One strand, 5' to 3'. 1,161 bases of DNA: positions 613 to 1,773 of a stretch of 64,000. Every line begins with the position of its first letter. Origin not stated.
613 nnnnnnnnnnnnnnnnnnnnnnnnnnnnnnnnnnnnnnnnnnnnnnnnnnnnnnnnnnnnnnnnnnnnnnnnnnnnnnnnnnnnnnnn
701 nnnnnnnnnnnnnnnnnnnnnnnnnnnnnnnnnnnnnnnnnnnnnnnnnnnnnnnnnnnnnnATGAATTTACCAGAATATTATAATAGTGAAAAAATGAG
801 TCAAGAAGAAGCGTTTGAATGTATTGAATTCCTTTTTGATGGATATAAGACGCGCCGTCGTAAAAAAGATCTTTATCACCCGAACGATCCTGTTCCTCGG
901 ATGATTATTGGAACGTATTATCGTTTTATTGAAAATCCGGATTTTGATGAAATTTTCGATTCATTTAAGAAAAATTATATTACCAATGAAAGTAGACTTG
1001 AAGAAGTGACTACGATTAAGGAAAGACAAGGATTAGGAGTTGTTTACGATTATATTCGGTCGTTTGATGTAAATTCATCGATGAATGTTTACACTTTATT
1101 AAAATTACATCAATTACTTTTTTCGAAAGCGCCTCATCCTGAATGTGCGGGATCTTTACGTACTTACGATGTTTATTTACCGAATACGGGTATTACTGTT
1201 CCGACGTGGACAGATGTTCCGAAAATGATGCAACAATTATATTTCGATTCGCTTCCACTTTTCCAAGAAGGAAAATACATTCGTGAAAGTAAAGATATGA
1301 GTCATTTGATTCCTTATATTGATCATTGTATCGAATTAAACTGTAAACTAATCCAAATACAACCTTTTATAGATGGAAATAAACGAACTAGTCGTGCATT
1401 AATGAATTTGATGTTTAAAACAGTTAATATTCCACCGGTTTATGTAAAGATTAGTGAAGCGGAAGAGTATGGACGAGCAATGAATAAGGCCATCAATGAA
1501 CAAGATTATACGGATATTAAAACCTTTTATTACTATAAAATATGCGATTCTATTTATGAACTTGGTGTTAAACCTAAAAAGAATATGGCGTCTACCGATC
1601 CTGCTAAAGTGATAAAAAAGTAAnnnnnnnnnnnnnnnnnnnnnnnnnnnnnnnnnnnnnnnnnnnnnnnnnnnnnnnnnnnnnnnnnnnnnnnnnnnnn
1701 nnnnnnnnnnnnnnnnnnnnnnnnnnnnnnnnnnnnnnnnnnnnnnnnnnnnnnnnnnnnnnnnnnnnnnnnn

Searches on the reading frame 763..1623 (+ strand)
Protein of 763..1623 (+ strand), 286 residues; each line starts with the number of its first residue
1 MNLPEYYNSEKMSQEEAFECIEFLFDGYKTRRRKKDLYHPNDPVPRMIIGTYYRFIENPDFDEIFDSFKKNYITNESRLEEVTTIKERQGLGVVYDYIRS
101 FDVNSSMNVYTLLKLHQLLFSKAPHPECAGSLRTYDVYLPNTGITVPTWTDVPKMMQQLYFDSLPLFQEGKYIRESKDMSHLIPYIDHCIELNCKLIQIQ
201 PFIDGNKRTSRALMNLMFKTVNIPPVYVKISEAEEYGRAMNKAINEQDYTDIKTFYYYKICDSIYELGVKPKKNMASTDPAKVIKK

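Call 4: search_protein_families(library=pfam, proteins=[window:763-1623:+], max_evalue=0.01)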
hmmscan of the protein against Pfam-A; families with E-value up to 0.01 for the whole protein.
window:763-1623:+ (286 aa): 1 family
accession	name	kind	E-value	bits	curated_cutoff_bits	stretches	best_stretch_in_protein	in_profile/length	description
PF02661.23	Fic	-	3.5e-11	44.2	24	1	109-217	4-92/93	Fic/DOC family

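Call 7: search_protein_families(library=ncbifam, proteins=[window:763-1623:+], max_evalue=1)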
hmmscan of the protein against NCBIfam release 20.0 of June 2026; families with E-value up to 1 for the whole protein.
window:763-1623:+ (286 aa): 6 families
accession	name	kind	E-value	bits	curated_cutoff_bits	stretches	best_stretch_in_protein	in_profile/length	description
NF041381.1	XopAC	subfamily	0.00026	19.8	450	1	111-230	308-423/451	XopAC/AvrAC family type III secretion system effector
TIGR02613.1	mob_myst_B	hypoth_equivalog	0.00044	20.2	124.4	1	67-228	11-151/186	mobile mystery protein B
TIGR01550.1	DOC_P1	subfamily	0.00063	19.9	38.65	1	191-219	57-85/122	type II toxin-antitoxin system death-on-curing family toxin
NF011081.0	PRK14508.1-4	equivalog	0.013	13.8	556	1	178-243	44-106/529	4-alpha-glucanotransferase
NF046029.1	ProtAdlyltaseNmFic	equivalog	0.015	15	230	1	187-261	88-156/177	protein adenylyltransferase Fic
NF046030.1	ProtAdlyltaseSoFic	equivalog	0.029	13.3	550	1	172-251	169-250/361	protein adenylyltransferase Fic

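Call 66: search_protein_representatives(protein=window:763-1623:+)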
Query: 286 residues. Proteins with E-value up to 0.001 (for the whole library): 518; up to 1e-10: 148; up to 1e-30: 69. The best 150 are listed.
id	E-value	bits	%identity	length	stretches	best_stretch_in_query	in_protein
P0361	3.8e-73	262.8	46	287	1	19-272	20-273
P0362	3.7e-69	249.7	45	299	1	19-276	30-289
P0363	9.0e-64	232.0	45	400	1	10-272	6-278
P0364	5.5e-61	222.9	46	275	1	41-273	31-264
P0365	3.2e-59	217.1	44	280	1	15-272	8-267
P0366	4.5e-59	216.6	42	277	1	13-275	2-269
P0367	2.1e-58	214.4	45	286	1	10-273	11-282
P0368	5.3e-58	213.1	44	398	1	14-272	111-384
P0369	7.6e-57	209.3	39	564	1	19-275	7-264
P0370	4.0e-56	206.9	40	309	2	67-275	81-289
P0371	4.6e-56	206.7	42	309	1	21-275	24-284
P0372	7.1e-56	206.1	42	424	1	20-273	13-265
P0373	3.4e-55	203.9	42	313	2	118-277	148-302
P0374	3.5e-53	197.3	38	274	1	15-276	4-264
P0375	4.0e-53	197.1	47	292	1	32-269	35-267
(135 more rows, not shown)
